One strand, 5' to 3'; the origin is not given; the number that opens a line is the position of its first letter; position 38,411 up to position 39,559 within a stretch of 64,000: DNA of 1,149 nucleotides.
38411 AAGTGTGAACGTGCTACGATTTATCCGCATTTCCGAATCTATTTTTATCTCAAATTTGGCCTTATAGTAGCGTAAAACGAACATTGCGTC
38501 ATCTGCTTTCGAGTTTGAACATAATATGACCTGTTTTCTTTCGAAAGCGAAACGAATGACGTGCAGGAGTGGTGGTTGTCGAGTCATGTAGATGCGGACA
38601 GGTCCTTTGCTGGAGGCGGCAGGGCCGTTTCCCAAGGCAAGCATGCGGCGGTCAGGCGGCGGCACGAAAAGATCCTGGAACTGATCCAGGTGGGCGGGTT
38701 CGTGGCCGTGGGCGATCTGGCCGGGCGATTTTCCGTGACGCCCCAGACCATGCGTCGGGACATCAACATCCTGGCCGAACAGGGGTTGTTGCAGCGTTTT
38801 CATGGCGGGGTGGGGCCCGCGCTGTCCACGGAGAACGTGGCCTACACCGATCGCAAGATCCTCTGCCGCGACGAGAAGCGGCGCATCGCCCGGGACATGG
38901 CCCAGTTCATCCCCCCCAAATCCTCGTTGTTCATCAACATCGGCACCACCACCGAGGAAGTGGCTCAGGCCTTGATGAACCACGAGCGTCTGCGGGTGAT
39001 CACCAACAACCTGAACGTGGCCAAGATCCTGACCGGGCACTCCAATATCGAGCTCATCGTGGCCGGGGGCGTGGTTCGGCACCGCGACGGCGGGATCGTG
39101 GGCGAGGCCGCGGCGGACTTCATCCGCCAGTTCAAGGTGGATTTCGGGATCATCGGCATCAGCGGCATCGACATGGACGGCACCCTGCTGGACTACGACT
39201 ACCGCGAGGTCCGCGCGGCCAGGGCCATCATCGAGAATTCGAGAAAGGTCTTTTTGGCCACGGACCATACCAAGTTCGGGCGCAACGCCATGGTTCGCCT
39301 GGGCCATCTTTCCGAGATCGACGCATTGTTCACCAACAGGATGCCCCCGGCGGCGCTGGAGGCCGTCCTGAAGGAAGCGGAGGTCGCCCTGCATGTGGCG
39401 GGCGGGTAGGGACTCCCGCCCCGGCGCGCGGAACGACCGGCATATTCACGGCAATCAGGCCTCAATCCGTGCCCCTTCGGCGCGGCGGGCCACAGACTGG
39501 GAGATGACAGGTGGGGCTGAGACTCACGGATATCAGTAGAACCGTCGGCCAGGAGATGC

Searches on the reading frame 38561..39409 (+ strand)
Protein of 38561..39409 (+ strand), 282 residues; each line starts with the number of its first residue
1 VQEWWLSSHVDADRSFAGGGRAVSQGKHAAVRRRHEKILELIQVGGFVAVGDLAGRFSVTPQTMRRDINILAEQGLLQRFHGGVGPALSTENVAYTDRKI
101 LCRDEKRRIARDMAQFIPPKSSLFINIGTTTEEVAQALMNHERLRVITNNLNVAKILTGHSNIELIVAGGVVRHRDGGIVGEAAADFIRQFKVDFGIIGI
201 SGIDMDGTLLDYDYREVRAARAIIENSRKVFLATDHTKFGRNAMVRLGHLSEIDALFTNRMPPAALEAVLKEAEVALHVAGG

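Call 6: search_protein_families(library=pfam, proteins=[window:38561-39409:+])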
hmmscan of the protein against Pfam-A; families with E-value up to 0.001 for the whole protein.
window:38561-39409:+ (282 aa): 4 families
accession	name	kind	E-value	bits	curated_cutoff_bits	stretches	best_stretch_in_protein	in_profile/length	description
PF00455.28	DeoRC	-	3.3e-53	180.4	31.8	1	104-259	4-159/160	DeoR C terminal sensor domain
PF08220.18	HTH_DeoR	-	2.5e-17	62.8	21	1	34-84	1-51/57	DeoR-like helix-turn-helix domain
PF08279.18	HTH_11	-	0.0001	22.6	25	1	34-75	1-43/55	HTH domain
PF19187.6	HTH_PafC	-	0.0007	19.9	32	0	42-82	13-53/115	PafC helix-turn-helix domain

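Call 66: search_protein_families(library=ncbifam, proteins=[window:38576-39409:+], max_evalue=1e-10)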
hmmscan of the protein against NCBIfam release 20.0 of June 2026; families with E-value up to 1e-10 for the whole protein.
window:38576-39409:+ (277 aa): 10 families
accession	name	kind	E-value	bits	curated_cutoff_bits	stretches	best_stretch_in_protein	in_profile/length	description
NF008154.0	PRK10906.1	equivalog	2.4e-99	331.8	331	1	28-274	5-251/252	DeoR/GlpR family transcriptional regulator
NF041397.1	TranRegGlpR_Halo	equivalog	4e-48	164.3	300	1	28-272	5-249/253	HTH-type transcriptional regulator GlpR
NF040755.1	AgaR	equivalog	3.5e-42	144.3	260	1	25-272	4-253/256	transcriptional repressor AgaR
NF040890.1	trans_reg_YgbI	equivalog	5.9e-41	140.6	400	1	28-275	5-252/253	DNA-binding transcriptional repressor YgbI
NF007316.0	PRK09802.1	equivalog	3.2e-37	128.2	351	1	23-270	12-262/269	DeoR family transcriptional regulator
NF007753.1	PRK10434.1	equivalog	5.7e-32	111.3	350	1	26-271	3-249/253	glucitol operon DNA-binding transcriptional repressor SrlR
NF010034.0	PRK13509.1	equivalog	2.4e-25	89.4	244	1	28-269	5-245/251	HTH-type transcriptional regulator UlaR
NF040887.2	trans_reg_YciT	exception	1.7e-23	83.5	450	1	29-273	4-244/246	DNA-binding transcriptional regulator YciT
NF007720.0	PRK10411.1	equivalog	1.2e-20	73.9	259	1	28-256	4-234/243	L-fucose operon activator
NF007961.0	PRK10681.1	equivalog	7.2e-20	71.4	244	1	28-272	4-250/252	DNA-binding transcriptional repressor DeoR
